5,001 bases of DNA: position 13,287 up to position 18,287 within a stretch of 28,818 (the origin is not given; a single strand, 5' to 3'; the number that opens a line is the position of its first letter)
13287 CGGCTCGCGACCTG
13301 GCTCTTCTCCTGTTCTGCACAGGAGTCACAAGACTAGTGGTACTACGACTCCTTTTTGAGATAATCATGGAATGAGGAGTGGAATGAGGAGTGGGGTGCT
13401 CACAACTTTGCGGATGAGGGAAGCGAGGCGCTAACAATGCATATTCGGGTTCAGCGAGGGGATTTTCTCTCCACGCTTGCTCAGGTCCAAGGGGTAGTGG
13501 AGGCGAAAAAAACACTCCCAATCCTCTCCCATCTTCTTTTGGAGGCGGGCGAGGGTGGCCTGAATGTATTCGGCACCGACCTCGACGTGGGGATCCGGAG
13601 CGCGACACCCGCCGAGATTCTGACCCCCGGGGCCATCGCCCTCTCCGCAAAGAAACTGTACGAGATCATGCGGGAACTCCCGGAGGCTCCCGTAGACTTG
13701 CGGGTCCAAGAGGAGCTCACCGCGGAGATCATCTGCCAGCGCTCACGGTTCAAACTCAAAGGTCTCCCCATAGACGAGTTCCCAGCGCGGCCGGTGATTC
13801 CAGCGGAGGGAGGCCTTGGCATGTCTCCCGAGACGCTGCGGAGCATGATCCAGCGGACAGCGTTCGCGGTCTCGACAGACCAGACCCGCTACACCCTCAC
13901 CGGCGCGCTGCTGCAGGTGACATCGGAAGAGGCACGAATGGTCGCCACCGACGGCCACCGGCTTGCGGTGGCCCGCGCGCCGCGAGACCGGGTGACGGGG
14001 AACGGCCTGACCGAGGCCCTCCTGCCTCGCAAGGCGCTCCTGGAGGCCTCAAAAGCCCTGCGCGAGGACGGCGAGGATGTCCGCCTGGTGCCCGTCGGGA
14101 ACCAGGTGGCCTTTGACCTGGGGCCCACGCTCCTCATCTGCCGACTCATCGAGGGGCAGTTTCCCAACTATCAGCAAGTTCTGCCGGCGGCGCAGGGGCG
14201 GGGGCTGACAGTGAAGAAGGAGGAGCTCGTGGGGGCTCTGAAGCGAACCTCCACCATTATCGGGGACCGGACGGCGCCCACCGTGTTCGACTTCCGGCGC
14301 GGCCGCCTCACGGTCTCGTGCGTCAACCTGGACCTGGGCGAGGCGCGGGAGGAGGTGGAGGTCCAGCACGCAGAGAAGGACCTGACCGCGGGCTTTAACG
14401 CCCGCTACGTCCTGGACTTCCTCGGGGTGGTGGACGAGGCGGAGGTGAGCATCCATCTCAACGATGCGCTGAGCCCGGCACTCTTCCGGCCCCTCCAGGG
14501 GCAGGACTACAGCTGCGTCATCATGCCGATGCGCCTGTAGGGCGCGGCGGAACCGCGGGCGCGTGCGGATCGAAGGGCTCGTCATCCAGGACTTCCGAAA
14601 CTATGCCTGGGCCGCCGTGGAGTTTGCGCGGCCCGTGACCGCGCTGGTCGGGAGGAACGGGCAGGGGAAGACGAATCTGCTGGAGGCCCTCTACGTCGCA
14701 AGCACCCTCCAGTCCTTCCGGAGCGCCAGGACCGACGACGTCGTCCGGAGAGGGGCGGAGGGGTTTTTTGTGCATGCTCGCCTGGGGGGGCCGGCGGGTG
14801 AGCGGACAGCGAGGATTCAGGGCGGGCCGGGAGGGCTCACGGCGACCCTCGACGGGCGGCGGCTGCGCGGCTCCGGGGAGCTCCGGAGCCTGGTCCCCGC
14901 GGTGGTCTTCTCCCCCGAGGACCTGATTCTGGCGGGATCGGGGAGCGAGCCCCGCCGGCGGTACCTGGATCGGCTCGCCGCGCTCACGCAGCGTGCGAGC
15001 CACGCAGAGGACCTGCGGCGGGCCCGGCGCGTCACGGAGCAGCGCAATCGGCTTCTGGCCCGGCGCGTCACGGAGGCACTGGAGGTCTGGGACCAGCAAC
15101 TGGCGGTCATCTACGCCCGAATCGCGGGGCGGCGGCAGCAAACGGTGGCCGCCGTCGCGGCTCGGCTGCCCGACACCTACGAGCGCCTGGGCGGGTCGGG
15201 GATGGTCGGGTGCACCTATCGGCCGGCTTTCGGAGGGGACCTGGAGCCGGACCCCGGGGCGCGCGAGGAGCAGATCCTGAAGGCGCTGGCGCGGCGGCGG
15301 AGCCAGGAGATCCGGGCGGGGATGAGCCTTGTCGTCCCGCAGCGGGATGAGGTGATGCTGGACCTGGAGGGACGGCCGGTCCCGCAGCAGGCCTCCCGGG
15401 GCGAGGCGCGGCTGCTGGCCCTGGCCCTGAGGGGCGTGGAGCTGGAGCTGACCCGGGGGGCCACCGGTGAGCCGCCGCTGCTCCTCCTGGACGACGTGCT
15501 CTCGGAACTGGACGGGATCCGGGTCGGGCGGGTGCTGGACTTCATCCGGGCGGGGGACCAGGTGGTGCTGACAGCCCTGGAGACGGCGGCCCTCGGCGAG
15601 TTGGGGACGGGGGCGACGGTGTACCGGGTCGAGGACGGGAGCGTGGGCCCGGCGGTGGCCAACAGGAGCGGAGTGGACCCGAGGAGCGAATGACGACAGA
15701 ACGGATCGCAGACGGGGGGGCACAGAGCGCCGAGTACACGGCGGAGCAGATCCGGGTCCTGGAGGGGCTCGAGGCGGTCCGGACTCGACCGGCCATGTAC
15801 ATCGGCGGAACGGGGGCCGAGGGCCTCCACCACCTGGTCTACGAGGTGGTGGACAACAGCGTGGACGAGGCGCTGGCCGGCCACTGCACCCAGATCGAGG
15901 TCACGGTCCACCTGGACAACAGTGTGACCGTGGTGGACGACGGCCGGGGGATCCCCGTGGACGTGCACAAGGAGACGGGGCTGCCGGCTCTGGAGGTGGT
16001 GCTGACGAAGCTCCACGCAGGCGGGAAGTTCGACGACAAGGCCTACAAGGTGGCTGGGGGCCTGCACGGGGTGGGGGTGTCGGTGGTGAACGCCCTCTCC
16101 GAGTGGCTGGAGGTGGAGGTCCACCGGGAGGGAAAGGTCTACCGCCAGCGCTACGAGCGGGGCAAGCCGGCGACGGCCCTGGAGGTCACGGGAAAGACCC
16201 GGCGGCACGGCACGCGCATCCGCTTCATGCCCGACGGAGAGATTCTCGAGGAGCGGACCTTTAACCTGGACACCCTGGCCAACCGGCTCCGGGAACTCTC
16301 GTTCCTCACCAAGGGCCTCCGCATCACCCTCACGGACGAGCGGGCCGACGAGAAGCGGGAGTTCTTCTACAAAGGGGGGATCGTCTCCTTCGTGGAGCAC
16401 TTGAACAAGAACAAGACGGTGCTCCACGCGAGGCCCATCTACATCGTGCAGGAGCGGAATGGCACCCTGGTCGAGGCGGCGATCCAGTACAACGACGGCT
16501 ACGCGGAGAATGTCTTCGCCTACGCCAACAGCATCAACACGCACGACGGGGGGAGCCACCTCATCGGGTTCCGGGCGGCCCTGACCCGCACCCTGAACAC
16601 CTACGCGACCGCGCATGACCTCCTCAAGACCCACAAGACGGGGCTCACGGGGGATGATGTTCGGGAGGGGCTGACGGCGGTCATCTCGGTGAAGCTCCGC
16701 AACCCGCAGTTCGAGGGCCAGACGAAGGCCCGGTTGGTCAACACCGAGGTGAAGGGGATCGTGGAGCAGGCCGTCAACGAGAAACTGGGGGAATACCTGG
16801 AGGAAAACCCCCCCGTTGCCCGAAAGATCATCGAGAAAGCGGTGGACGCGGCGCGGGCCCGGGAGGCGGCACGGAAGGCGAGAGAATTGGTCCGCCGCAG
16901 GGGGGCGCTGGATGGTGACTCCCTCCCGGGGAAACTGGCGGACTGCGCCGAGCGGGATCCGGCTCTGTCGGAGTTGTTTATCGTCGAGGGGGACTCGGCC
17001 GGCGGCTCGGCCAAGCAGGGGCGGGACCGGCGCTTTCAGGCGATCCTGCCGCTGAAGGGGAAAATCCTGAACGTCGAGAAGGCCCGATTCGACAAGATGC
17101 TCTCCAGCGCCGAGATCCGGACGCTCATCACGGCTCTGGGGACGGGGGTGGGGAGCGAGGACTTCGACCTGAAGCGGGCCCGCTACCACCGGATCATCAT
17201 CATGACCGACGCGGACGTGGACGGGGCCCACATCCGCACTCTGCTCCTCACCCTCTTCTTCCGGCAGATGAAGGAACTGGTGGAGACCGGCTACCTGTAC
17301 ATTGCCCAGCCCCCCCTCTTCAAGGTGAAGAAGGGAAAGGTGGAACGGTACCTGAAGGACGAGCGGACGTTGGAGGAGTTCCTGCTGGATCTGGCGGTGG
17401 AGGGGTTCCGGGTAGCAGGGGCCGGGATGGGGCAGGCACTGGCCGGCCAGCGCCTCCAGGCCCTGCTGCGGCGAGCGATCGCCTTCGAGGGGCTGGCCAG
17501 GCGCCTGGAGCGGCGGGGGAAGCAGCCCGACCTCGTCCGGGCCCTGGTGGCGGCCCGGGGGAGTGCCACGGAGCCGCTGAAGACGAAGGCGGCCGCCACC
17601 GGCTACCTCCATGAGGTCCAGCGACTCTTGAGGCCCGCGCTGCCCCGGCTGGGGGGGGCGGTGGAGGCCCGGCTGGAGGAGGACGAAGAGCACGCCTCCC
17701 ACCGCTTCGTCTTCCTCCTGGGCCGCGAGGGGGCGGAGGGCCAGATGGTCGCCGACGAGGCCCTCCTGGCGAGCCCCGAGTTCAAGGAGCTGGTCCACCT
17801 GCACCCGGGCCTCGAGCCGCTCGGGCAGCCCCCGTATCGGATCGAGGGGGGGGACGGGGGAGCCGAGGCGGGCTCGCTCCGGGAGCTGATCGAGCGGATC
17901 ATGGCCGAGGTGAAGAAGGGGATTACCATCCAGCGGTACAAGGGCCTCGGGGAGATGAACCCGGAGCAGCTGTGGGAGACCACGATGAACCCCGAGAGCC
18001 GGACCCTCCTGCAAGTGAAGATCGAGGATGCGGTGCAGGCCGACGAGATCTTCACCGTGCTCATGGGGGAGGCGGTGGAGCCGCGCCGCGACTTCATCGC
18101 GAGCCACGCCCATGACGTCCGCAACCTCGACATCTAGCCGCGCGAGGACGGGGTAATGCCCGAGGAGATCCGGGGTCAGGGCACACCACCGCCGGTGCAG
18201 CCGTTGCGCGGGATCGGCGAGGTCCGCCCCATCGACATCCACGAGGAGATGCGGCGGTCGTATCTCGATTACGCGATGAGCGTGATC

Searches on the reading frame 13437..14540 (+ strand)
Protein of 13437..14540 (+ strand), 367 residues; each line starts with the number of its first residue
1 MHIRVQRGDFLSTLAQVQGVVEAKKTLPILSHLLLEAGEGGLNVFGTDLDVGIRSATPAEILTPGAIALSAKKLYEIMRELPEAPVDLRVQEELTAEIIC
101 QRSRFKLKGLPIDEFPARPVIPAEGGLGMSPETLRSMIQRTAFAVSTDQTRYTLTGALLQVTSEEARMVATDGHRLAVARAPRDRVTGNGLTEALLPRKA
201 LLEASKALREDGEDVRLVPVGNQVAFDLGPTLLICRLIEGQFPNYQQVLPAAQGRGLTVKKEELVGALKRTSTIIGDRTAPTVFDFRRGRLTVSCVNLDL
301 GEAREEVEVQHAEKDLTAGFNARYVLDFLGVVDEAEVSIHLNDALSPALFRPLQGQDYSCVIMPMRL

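Call 4: search_protein_families(library=pfam, proteins=[window:13437-14540:+])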
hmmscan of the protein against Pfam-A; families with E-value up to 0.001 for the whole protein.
window:13437-14540:+ (367 aa): 3 families
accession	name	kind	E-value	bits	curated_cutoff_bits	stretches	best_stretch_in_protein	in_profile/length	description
PF00712.24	DNA_pol3_beta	-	1.9e-37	128.5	24.4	1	1-117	1-118/120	DNA polymerase III beta subunit, N-terminal domain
PF02767.21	DNA_pol3_beta_2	-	4.8e-28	98.2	27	1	130-244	3-116/116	DNA polymerase III beta subunit, central domain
PF02768.20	DNA_pol3_beta_3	-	4.5e-23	81.8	27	1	247-366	2-121/121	DNA polymerase III beta subunit, C-terminal domain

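Call 8: find_related_loci(query=window:13437-14540:+, collection=genome_contigs, flank=10000)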
Query window:13437-14540:+ (367 aa) in genome_contigs; peptide patterns used: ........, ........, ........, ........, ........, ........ (x = any residue, [..] = any of these).
225 stretches matched a pattern; 33 encode a relative of the query (tblastn E <= 1e-3); 33 distinct loci.
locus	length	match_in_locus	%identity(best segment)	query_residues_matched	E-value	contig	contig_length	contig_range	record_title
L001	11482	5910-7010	85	1-367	0e+0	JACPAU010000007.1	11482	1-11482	MAG: Candidatus Methylomirabilota bacterium isolate NC_groundwater_239_Ag_S-0.2um_71_10 S5_GD2017_2_S2_scaffold_5968, wh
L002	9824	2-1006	84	33-367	0e+0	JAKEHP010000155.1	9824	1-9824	MAG: Candidatus Methylomirabilota bacterium isolate PMV_7_maxbin.006 PMV_7_maxbin.006.k101_171420, whole genome shotgun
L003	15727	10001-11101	59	1-367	9e-140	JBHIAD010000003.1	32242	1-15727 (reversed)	MAG: Candidatus Methylomirabilales bacterium isolate K_3_bin.29 NODE_269_length_32242_cov_6.981545, whole genome shotgun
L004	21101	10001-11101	56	1-367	2e-136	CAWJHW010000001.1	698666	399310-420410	MAG: uncultured candidate division NC10 bacterium isolate MFD03726.bin.1.177 genome assembly, contig: contig_10407, whol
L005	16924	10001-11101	56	1-367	1e-133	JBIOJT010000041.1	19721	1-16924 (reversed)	MAG: Candidatus Methylomirabilales bacterium isolate GcC5-40 k141_1652310_length_19721_cov_18.0000, whole genome shotgun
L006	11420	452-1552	57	1-367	8e-134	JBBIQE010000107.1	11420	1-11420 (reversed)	MAG: Candidatus Methylomirabilis sp. isolate BQS170218_bin_319 NODE_5032_length_11420_cov_2.24838, whole genome shotgun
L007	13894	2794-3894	56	1-367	5e-133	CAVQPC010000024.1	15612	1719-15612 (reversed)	MAG: uncultured candidate division NC10 bacterium isolate MFD01299.bin.2.79 genome assembly, contig: contig_146142, whol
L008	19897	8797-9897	57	1-367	1e-132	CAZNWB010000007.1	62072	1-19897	MAG TPA_asm: uncultured bacterium isolate SRP119689_co1_259 genome assembly, contig: NODE_521_length_62072_cov_8.003467,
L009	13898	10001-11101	56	1-367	8e-133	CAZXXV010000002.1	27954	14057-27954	MAG TPA_asm: uncultured bacterium isolate binchicken_co376_252 genome assembly, contig: NODE_1422_length_27954_cov_7.655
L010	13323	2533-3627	56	1-365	7e-131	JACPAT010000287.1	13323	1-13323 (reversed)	MAG: Candidatus Methylomirabilota bacterium isolate NC_groundwater_238_Ag_S-0.2um_67_12 S5_GD2017_2_S2_scaffold_3279, wh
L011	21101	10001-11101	56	1-367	2e-130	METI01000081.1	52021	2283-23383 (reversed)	MAG: candidate division NC10 bacterium RIFCSPLOWO2_12_FULL_66_18 rifcsplowo2_12_scaffold_2146, whole genome shotgun sequ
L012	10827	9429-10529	56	1-367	2e-130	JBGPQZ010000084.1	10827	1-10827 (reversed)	MAG: Candidatus Methylomirabilia bacterium isolate OBJ1_062018_150_20 k141_422559_length_10827_cov_25.0000, whole genome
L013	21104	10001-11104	57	1-367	6e-130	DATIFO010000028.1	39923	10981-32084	MAG TPA_asm: Candidatus Methylomirabilis sp. isolate SMAG_U16397 k141_1543194, whole genome shotgun sequence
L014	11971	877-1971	55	1-365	1e-129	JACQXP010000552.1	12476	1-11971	MAG: Candidatus Methylomirabilota bacterium isolate NC_groundwater_1518_Pr4_B-0.1um_67_4 SR1-18-B1_scaffold_805629, whol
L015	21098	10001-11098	54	1-367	2e-129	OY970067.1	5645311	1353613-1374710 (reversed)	MAG: uncultured candidate division NC10 bacterium isolate MFD01231.bin.c.1 genome assembly, chromosome: 1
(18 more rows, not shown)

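Call 21: find_encoding_contigs(protein=window:13437-14540:+, flank=10000, max_places=6)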
Protein window:13437-14540:+ (367 aa): no gene with exactly this product is on record in the collection.

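Call 39: search_protein_families(library=pfam, proteins=[L011:2522-3676:-, L011:3349-4893:-, L011:2908-4878:+, L011:5439-7046:-, L011:5547-6869:+, L011:7191-7853:-, L011:7868-8725:+, L012:6710-7699:-, L012:6713-7708:+, L012:6552-7532:-], max_evalue=0.01)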
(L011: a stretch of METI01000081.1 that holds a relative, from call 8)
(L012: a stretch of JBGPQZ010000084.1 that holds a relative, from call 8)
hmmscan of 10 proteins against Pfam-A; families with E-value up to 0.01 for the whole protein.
L011:2522-3676:- (384 aa): 0 families

L011:3349-4893:- (514 aa): 1 family
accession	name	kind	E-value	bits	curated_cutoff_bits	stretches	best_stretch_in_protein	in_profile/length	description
PF22483.2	Mu-transpos_C_2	-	3.3e-19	68.8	27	1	321-392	1-72/73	Mu transposase, C-terminal domain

L011:2908-4878:+ (656 aa): 0 families

L011:5439-7046:- (535 aa): 1 family
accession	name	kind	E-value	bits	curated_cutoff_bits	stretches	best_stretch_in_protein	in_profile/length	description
PF06782.17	UPF0236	-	6.6e-06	25.6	24.3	1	370-519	237-388/400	Uncharacterised protein family (UPF0236)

L011:5547-6869:+ (440 aa): 0 families

L011:7191-7853:- (220 aa): 0 families

L011:7868-8725:+ (285 aa): 0 families

L012:6710-7699:- (329 aa): 2 families
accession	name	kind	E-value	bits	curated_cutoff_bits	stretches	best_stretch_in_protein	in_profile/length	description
PF13808.11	DDE_Tnp_1_assoc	-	1.1e-21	77.1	32.3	1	101-188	2-88/88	DDE_Tnp_1-associated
PF01609.27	DDE_Tnp_1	-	1e-07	32.4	23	1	197-302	5-116/200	Transposase DDE domain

L012:6713-7708:+ (331 aa): 0 families

L012:6552-7532:- (326 aa): 0 families

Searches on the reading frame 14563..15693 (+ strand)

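Call 4: search_protein_families(library=pfam, proteins=[window:14563-15693:+])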
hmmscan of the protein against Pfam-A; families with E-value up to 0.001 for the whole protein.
window:14563-15693:+ (376 aa): 4 families
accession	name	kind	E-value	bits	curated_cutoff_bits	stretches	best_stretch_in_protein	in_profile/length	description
PF02463.25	SMC_N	-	4.7e-20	72.4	40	1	3-358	2-216/220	RecF/RecN/SMC N terminal domain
PF13175.12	AAA_15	-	2.9e-07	30.9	32.1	1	1-45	1-45/374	AAA ATPase domain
PF13476.12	AAA_23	-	3.1e-07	31.7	27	1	6-51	2-47/201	AAA domain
PF13304.12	AAA_21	-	3.2e-06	27.9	27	1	25-68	1-42/304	AAA domain, putative AbiEii toxin, Type IV TA system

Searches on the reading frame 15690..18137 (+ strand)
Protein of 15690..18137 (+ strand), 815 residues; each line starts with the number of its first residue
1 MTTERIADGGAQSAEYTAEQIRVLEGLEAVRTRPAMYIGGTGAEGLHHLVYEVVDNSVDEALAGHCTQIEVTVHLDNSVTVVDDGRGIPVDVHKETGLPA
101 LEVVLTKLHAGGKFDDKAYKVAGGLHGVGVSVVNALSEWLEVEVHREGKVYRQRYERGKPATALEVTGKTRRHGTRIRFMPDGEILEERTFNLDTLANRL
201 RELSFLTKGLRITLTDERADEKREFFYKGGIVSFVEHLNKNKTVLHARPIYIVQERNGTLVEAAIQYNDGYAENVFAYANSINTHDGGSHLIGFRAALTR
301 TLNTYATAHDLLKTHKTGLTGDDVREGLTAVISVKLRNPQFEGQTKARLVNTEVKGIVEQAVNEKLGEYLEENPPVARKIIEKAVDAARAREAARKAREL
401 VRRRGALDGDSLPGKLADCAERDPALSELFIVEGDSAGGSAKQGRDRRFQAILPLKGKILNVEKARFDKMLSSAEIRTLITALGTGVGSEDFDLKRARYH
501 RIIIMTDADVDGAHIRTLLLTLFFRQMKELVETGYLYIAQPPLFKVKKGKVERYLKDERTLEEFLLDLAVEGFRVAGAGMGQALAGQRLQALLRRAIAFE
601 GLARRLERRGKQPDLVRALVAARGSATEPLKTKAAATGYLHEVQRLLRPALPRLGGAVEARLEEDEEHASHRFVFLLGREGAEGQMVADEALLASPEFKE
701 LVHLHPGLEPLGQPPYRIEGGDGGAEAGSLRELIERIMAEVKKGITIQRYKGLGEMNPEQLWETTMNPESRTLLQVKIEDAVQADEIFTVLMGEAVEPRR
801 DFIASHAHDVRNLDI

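Call 4: search_protein_families(library=pfam, proteins=[window:15690-18137:+])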
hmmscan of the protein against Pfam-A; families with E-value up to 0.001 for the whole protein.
window:15690-18137:+ (815 aa): 6 families
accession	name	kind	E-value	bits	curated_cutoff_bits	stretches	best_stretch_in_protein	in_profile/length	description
PF00204.31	DNA_gyraseB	-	4.9e-60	202.4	27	1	230-399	1-172/173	DNA gyrase B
PF00986.26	DNA_gyraseB_C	-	1e-32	112.5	29.8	1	742-803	1-62/63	DNA gyrase B subunit, carboxyl terminus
PF01751.28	Toprim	-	6.8e-19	68.3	23.1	1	428-540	1-95/96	Toprim domain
PF02518.31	HATPase_c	-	1.5e-16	61.3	26.4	1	44-179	4-105/111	Histidine kinase-, DNA gyrase B-, and HSP90-like ATPase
PF21249.2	GyrB_hook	-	4.3e-08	33.1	23.7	1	542-569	1-28/29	GyrB, hook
PF18053.6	GyrB_insert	-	9.3e-07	29.3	26.1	1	582-740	10-166/167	DNA gyrase B subunit insert domain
